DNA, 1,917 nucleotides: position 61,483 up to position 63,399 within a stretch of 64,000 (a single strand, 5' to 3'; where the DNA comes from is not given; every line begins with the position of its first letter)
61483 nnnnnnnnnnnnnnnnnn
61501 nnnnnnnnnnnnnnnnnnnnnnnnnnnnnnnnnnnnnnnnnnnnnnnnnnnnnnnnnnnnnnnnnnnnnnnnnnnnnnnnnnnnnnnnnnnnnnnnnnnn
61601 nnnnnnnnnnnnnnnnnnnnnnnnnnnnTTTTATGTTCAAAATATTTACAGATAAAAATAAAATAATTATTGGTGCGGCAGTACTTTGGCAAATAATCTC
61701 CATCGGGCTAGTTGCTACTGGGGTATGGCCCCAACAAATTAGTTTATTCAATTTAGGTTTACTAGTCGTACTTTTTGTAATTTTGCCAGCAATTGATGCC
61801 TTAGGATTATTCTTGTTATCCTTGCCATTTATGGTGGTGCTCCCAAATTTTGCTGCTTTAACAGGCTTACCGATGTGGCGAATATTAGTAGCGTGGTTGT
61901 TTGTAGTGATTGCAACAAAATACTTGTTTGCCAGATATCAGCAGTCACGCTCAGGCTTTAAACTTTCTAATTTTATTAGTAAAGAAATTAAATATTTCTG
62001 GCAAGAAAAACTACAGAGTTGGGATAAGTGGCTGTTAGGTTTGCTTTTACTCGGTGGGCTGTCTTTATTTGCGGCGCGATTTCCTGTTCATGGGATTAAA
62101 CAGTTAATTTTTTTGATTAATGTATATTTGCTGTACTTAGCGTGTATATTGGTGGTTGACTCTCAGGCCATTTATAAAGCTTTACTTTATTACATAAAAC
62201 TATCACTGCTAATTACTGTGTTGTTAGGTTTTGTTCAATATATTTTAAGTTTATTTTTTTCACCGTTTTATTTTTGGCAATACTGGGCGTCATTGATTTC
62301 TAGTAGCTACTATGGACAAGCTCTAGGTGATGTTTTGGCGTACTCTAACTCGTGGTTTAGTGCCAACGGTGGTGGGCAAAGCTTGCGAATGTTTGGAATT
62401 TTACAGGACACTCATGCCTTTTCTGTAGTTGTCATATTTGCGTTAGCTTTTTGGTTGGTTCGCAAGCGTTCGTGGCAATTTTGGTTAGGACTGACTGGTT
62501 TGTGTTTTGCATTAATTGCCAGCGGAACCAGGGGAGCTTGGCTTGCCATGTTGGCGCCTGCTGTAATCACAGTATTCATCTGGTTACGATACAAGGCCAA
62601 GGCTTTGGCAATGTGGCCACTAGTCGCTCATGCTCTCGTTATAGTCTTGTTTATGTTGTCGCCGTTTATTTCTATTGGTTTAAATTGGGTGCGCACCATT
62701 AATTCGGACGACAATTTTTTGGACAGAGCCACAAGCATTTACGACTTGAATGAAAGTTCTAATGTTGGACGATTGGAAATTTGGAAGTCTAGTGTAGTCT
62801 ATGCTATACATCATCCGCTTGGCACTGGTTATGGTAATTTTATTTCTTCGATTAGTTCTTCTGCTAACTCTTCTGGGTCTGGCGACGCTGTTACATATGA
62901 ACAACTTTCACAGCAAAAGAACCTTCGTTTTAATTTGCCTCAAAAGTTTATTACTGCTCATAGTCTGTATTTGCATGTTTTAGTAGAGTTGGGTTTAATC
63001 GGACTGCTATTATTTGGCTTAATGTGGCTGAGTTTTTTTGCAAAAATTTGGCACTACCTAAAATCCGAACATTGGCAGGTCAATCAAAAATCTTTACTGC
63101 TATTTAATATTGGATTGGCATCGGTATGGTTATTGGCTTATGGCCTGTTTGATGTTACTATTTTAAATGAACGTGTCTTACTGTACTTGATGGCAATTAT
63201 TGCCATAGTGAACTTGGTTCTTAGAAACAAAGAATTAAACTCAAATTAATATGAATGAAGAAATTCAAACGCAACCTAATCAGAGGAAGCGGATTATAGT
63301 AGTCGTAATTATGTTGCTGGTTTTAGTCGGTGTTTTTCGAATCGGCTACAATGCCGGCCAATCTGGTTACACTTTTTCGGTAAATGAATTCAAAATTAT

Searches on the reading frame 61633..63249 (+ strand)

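Call 10: search_protein_families(library=pfam, proteins=[window:61633-63249:+], max_evalue=0.001)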
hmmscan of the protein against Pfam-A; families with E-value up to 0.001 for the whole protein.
window:61633-63249:+ (538 aa): 1 family
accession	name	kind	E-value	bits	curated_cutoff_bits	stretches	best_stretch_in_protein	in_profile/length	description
PF04932.20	Wzy_C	-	4.2e-24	85.5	31.7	1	290-461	6-148/149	O-Antigen ligase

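Call 89: search_protein_families(library=ncbifam, proteins=[window:61633-63249:+], max_evalue=0.0001)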
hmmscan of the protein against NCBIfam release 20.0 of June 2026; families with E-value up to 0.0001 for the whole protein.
window:61633-63249:+ (538 aa): 1 family
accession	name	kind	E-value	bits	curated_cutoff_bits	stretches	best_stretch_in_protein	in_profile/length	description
TIGR03097.1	PEP_O_lig_1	hypoth_equivalog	7.3e-11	41.6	188.1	1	257-479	164-355/408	putative O-glycosylation ligase, exosortase A system-associated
